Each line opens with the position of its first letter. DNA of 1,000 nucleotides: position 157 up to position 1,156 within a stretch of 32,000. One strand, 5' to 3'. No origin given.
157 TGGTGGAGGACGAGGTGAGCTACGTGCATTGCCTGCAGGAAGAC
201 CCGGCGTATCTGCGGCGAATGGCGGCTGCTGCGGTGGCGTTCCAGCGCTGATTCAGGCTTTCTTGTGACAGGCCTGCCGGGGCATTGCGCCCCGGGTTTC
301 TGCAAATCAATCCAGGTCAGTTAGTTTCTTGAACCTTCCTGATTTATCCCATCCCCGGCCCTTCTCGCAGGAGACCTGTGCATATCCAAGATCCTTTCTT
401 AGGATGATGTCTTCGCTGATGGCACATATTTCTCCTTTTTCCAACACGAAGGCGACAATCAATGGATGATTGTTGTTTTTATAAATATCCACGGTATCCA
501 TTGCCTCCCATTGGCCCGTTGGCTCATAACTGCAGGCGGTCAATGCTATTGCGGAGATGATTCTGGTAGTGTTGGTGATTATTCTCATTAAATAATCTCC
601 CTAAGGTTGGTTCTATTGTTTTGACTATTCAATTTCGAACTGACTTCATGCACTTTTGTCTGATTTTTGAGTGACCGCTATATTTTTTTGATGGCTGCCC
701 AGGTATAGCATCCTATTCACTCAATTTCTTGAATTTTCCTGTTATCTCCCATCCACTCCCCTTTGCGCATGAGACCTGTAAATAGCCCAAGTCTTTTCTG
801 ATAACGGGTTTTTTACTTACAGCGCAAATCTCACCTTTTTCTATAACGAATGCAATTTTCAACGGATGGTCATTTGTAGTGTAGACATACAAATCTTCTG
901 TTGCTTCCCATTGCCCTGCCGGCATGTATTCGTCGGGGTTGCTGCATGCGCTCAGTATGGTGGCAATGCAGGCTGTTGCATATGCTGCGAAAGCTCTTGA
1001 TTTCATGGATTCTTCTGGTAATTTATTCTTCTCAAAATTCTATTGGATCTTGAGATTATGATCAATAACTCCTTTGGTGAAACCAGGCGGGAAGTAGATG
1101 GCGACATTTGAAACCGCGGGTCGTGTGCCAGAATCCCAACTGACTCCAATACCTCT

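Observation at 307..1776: Candidate undescribed toxin-immunity module: PG-binding / His-Cys permuted-papain-like protein coupled to two lipoproteins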

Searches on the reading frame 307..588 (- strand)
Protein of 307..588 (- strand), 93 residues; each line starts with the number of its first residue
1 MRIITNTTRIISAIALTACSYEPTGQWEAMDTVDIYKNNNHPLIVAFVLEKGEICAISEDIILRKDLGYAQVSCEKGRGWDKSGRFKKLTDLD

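Call 4: search_protein_families(library=pfam, proteins=[window:307-588:-], max_evalue=10)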
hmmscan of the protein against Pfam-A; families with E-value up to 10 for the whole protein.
window:307-588:- (93 aa): 0 families

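Call 5: search_protein_families(library=ncbifam, proteins=[window:307-588:-], max_evalue=10)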
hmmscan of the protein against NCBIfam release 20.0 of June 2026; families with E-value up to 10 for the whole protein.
window:307-588:- (93 aa): 1 family
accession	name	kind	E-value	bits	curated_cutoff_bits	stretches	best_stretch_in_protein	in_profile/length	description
NF033894.1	Eex_IncN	subfamily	0.11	12.4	33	1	10-40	10-32/65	EexN family lipoprotein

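Call 8: search_protein_families(library=padloc, proteins=[window:307-588:-], max_evalue=10)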
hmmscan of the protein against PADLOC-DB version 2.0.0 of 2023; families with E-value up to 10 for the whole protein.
window:307-588:- (93 aa): 0 families

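Call 9: search_protein_families(library=phrogs, proteins=[window:307-588:-], max_evalue=10)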
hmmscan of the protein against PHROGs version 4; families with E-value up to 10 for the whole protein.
window:307-588:- (93 aa): 0 families

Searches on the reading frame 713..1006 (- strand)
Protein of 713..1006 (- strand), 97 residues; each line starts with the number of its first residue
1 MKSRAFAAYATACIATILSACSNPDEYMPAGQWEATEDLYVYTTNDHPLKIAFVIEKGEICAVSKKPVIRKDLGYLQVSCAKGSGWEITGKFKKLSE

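Call 4: search_protein_families(library=pfam, proteins=[window:713-1006:-], max_evalue=10)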
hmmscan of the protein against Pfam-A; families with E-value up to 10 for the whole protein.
window:713-1006:- (97 aa): 1 family
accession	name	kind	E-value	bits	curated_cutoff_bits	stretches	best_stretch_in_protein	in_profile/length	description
PF23073.1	DUF7045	-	0.065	13.8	27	1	25-59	47-73/100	Domain of unknown function (DUF7045)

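Call 5: search_protein_families(library=ncbifam, proteins=[window:713-1006:-], max_evalue=10)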
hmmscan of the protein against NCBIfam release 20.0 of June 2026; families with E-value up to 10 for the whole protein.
window:713-1006:- (97 aa): 0 families

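Call 8: search_protein_families(library=padloc, proteins=[window:713-1006:-], max_evalue=10)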
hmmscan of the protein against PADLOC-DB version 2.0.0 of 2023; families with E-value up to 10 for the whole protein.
window:713-1006:- (97 aa): 0 families

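Call 9: search_protein_families(library=phrogs, proteins=[window:713-1006:-], max_evalue=10)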
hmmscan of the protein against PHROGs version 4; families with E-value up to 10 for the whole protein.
window:713-1006:- (97 aa): 1 family
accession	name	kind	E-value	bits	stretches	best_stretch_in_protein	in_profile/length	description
phrog_22771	-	unknown function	0.037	15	1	14-44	38-68/145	-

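Call 64: find_homologous_proteins(query=window:716-1006:-, max_evalue=0.001)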
Query window:716-1006:- (97 aa): 6 proteins with E <= 0.001 among 7 candidates.
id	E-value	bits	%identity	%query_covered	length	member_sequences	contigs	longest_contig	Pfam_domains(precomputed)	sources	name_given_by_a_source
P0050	2.0e-45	171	79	95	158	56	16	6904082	-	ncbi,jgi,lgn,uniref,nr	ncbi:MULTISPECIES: hypothetical protein [Delftia]|jgi:hypothetical protein|uniref:Uncharacterized pr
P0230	1.6e-27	113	95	59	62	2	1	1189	-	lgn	-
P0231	2.5e-25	106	60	86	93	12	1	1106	-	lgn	-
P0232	3.0e-25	106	59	89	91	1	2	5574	-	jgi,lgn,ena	-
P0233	1.9e-24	103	56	96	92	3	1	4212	-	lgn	-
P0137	2.0e-20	90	75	57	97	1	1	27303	-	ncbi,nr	ncbi:hypothetical protein F3K36_10045 [Delftia sp. BR1]|nr:hypothetical protein F3K36_10045 [Delftia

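Call 71: predict_structure(alignment_id=A3)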
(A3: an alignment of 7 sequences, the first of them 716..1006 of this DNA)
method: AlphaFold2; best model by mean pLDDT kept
length: 97 residues; sequences in the alignment: 7
mean_pLDDT: 48.3   pTM: 0.39
mean pLDDT of the five models: 48.3, 47.3, 45.7, 41.1, 36.5
residues with pLDDT >= 90: 0; 70-90: 0; 50-70: 38; < 50: 59
segments of 3 or more residues with pLDDT < 50: 1-29, 45-51, 64-86
pLDDT, mean of each block of 10 residues (from residue 1): 45 45 43 62 46 57 44 35 47 64
secondary structure, 60 per line:
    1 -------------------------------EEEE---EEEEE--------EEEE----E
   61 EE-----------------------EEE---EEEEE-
elements in order: E32-35 E39-43 E52-55 E60-62 E86-88 E92-96
